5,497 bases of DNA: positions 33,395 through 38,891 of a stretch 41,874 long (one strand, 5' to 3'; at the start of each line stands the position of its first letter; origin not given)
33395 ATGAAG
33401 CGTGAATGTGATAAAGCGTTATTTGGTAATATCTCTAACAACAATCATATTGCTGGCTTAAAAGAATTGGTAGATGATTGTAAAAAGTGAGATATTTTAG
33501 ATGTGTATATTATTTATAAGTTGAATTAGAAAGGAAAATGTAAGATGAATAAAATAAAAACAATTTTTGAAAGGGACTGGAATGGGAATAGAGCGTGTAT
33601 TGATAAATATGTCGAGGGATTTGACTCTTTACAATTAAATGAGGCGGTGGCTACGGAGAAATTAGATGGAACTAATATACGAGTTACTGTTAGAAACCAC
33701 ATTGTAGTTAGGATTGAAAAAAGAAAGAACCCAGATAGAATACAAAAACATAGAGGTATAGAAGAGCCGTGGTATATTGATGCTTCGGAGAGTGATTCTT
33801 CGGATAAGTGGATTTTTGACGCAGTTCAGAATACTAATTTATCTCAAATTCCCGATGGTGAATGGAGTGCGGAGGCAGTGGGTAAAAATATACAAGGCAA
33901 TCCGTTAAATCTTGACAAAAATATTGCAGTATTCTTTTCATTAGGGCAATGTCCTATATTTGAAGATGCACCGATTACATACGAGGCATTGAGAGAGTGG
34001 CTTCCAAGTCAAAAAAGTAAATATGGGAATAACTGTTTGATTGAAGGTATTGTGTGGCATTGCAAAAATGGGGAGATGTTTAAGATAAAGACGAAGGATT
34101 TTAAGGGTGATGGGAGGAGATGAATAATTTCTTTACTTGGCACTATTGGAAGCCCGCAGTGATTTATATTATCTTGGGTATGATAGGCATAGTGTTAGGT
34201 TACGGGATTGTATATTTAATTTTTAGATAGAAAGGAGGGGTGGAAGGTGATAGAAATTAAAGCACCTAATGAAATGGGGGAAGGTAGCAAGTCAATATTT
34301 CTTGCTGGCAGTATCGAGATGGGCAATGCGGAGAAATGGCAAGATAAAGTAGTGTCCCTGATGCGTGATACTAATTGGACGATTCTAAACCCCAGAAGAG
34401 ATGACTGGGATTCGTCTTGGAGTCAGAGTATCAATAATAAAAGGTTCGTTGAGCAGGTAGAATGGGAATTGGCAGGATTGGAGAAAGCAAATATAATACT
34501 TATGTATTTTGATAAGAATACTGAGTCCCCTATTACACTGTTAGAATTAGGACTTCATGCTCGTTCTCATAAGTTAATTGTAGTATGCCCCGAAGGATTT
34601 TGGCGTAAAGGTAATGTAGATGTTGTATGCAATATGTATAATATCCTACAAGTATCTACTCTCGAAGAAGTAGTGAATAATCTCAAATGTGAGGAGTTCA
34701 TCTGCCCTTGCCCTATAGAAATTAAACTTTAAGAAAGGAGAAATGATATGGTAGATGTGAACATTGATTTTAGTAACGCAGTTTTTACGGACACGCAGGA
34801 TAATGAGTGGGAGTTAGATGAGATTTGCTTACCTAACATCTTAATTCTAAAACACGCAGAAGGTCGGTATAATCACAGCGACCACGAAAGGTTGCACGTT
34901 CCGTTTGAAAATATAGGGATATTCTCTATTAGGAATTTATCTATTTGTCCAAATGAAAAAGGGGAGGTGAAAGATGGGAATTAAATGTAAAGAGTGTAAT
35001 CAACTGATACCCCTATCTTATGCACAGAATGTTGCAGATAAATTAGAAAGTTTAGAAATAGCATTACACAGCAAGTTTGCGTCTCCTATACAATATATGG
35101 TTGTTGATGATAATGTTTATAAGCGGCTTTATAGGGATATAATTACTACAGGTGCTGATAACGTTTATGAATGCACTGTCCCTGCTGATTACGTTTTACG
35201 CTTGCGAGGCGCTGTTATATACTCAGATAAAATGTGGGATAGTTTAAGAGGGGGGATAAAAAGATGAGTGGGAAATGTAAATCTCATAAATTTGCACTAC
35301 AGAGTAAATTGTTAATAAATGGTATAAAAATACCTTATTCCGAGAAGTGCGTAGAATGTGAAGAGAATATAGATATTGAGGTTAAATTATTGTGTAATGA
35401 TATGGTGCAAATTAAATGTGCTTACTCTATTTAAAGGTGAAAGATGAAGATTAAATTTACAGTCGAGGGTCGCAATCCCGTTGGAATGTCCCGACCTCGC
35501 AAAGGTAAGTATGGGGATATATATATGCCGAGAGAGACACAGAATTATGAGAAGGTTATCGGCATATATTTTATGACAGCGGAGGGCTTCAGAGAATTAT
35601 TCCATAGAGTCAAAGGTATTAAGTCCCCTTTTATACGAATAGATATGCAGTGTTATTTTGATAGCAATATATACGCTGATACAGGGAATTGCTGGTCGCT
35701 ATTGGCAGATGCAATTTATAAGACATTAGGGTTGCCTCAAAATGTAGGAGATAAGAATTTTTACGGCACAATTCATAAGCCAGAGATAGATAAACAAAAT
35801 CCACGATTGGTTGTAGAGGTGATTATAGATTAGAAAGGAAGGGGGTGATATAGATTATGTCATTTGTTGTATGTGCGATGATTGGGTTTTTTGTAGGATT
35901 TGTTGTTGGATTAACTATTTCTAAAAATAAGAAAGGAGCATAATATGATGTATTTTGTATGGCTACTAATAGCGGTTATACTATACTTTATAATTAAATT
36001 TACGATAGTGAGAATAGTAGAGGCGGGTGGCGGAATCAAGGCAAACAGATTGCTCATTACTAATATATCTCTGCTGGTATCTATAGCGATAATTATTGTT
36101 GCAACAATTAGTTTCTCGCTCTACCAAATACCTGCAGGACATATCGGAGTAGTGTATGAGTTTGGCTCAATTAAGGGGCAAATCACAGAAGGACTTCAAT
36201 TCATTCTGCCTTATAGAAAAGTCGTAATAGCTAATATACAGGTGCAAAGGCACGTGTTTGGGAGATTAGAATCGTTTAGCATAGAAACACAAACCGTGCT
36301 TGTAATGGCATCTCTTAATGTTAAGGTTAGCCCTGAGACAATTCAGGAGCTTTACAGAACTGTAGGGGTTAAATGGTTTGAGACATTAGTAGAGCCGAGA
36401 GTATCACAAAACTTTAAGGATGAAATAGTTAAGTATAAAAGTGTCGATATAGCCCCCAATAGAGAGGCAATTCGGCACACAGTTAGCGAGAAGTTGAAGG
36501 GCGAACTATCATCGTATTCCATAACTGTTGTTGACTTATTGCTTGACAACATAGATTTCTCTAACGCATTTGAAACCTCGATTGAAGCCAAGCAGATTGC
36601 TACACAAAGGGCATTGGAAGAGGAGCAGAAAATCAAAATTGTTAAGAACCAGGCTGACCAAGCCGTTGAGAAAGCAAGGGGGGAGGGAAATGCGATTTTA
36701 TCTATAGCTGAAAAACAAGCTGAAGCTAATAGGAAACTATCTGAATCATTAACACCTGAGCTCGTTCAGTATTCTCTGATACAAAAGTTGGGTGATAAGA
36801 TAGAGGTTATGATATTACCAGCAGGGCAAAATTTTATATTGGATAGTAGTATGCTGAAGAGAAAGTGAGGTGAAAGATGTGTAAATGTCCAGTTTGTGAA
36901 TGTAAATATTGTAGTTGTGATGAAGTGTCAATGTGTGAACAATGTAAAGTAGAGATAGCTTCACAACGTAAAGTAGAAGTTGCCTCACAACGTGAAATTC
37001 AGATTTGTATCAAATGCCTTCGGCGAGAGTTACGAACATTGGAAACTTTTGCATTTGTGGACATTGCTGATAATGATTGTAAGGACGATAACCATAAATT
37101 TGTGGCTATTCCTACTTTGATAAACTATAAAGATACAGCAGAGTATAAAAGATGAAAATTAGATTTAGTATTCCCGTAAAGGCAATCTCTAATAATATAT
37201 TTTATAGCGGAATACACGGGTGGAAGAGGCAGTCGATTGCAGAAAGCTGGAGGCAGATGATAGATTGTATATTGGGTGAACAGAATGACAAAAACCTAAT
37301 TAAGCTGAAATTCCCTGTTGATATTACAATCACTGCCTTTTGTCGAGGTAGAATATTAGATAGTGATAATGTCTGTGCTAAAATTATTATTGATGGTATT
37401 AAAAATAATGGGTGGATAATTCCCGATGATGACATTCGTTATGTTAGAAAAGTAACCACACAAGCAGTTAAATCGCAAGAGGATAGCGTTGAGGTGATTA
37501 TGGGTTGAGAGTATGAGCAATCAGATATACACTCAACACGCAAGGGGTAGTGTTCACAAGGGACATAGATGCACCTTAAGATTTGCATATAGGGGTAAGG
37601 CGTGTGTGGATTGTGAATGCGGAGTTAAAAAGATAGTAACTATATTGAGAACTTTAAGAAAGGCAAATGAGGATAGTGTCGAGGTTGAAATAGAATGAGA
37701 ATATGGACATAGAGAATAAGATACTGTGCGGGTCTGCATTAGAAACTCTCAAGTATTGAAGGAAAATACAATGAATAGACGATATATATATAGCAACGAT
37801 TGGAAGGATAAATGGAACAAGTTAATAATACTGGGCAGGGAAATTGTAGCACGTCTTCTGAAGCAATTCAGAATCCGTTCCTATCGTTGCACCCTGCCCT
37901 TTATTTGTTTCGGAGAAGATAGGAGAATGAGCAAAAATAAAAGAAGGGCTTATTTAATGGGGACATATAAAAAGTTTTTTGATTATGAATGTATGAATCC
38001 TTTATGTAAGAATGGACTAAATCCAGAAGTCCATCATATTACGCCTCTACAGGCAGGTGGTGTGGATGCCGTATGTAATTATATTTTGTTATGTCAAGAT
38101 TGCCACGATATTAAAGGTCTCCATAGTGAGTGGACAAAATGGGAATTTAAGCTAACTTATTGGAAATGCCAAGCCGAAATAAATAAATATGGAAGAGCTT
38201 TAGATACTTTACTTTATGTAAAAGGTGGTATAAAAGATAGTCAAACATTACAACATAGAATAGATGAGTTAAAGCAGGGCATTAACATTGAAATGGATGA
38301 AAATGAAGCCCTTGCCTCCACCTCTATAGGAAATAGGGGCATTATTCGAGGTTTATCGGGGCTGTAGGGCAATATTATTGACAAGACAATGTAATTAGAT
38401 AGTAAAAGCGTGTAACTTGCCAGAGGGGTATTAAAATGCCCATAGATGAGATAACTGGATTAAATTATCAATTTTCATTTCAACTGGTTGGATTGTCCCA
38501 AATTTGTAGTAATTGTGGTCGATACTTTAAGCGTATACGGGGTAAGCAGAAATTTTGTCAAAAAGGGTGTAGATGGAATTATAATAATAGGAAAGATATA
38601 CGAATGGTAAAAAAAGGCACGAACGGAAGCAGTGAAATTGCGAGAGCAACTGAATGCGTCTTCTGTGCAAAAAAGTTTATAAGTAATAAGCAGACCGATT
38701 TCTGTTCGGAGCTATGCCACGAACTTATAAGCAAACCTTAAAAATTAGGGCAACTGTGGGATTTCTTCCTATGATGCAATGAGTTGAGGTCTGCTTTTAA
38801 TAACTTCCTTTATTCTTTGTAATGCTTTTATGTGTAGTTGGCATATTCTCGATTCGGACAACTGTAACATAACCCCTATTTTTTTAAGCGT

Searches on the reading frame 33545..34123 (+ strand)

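Call 69: search_protein_families(library=pfam, proteins=[window:33545-34123:+], max_evalue=0.01)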
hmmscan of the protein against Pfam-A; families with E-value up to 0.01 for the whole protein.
window:33545-34123:+ (192 aa): 2 families
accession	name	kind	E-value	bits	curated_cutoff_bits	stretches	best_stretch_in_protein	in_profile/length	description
PF17720.7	RLIG1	-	5.5e-13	48.9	25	1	106-183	191-266/324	RNA ligase 1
PF09414.15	RNA_ligase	-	6.5e-05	23.6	27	1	33-61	2-29/171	RNA ligase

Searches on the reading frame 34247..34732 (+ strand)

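Call 69: search_protein_families(library=pfam, proteins=[window:34247-34732:+], max_evalue=0.01)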
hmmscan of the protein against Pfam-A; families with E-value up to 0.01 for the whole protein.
window:34247-34732:+ (161 aa): 2 families
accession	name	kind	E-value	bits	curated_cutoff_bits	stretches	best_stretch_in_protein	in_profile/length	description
PF15891.11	Nuc_deoxyri_tr2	-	2e-36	125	30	1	15-118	2-105/105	Nucleoside 2-deoxyribosyltransferase like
PF05014.21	Nuc_deoxyrib_tr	-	0.0001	22.8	28.8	1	17-114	1-96/117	Nucleoside 2-deoxyribosyltransferase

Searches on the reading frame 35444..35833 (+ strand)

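Call 72: search_protein_families(library=phrogs, proteins=[window:35444-35833:+], max_evalue=0.01)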
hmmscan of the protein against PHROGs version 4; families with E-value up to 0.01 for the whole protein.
window:35444-35833:+ (129 aa): 1 family
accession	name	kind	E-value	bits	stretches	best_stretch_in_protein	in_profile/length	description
phrog_140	-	DNA, RNA and nucleotide metabolism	0.00035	21.3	1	1-48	37-84/219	RusA-like Holliday junction resolvase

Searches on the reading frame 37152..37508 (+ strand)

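Call 12: search_protein_families(library=pfam, proteins=[window:37152-37508:+], max_evalue=0.01)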
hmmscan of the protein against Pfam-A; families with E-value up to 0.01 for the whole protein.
window:37152-37508:+ (118 aa): 0 families

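Call 72: search_protein_families(library=phrogs, proteins=[window:37152-37508:+], max_evalue=0.01)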
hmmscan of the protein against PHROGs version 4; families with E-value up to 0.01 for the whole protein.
window:37152-37508:+ (118 aa): 4 families
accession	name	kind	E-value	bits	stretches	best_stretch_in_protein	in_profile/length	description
phrog_1682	-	DNA, RNA and nucleotide metabolism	1.8e-08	35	1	22-116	47-141/387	RusA-like Holliday junction resolvase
phrog_34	-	DNA, RNA and nucleotide metabolism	8.7e-05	23.3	1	1-99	73-173/259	RusA-like Holliday junction resolvase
phrog_4632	-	DNA, RNA and nucleotide metabolism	0.00046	21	1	9-110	36-150/171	RusA-like Holliday junction resolvase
phrog_11573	-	unknown function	0.00057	21.1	1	4-116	2-106/110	-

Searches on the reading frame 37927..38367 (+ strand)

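Call 72: search_protein_families(library=phrogs, proteins=[window:37927-38367:+], max_evalue=0.01)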
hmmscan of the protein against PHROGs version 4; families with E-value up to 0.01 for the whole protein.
window:37927-38367:+ (146 aa): 15 families
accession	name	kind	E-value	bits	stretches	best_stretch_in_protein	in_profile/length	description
phrog_119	-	DNA, RNA and nucleotide metabolism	7.9e-07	29.2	1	19-71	203-260/443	HNH endonuclease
phrog_2214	-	DNA, RNA and nucleotide metabolism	2.3e-06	28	1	14-78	188-250/429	HNH endonuclease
phrog_6050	-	DNA, RNA and nucleotide metabolism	6.9e-06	26.1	1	21-70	313-364/402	HNH endonuclease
phrog_144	-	DNA, RNA and nucleotide metabolism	2.7e-05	24.9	1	21-69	86-138/175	HNH endonuclease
phrog_15103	-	unknown function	3.2e-05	24.5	1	34-70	225-259/280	-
phrog_589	-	DNA, RNA and nucleotide metabolism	3.5e-05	24.6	1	22-63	94-138/179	HNH endonuclease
phrog_7785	-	DNA, RNA and nucleotide metabolism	7.1e-05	23.8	1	32-72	80-120/147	HNH endonuclease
phrog_333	-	DNA, RNA and nucleotide metabolism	0.00059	21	1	27-63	43-78/138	HNH endonuclease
phrog_338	-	DNA, RNA and nucleotide metabolism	0.0012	19.3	1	29-67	225-263/340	HNH endonuclease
phrog_1271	-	DNA, RNA and nucleotide metabolism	0.0014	19.1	1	32-69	285-321/361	HNH endonuclease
phrog_5956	-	DNA, RNA and nucleotide metabolism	0.003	18.2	1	33-68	75-112/138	HNH endonuclease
phrog_9645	-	DNA, RNA and nucleotide metabolism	0.0051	17.5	1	20-64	27-70/168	HNH endonuclease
phrog_740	-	DNA, RNA and nucleotide metabolism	0.0058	16.7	1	27-61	44-82/332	HNH endonuclease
phrog_8446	-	DNA, RNA and nucleotide metabolism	0.0078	16.9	0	30-61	158-193/211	HNH endonuclease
phrog_7370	-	DNA, RNA and nucleotide metabolism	0.0093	17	0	26-66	46-86/115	HNH endonuclease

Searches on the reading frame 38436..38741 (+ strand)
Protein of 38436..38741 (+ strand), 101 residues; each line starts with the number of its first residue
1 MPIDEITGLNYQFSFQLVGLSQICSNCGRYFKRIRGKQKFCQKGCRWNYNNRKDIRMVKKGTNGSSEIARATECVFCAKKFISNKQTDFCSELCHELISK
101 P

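Call 12: search_protein_families(library=pfam, proteins=[window:38436-38741:+], max_evalue=0.01)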
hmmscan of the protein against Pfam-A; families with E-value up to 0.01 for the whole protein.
window:38436-38741:+ (101 aa): 0 families

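Call 72: search_protein_families(library=phrogs, proteins=[window:38436-38741:+], max_evalue=0.01)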
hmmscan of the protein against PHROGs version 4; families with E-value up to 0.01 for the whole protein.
window:38436-38741:+ (101 aa): 5 families
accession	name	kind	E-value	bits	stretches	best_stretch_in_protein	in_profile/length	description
phrog_1271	-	DNA, RNA and nucleotide metabolism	1.1e-06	29.3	1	23-95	179-239/361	HNH endonuclease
phrog_2308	-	unknown function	3.7e-06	28.1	1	20-95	54-126/138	-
phrog_20494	-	unknown function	1.1e-05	26.7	1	22-56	6-40/115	-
phrog_13750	-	unknown function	0.0023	19.2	0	58-96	3-42/104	-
phrog_31911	-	unknown function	0.0049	18.2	0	21-95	6-82/121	-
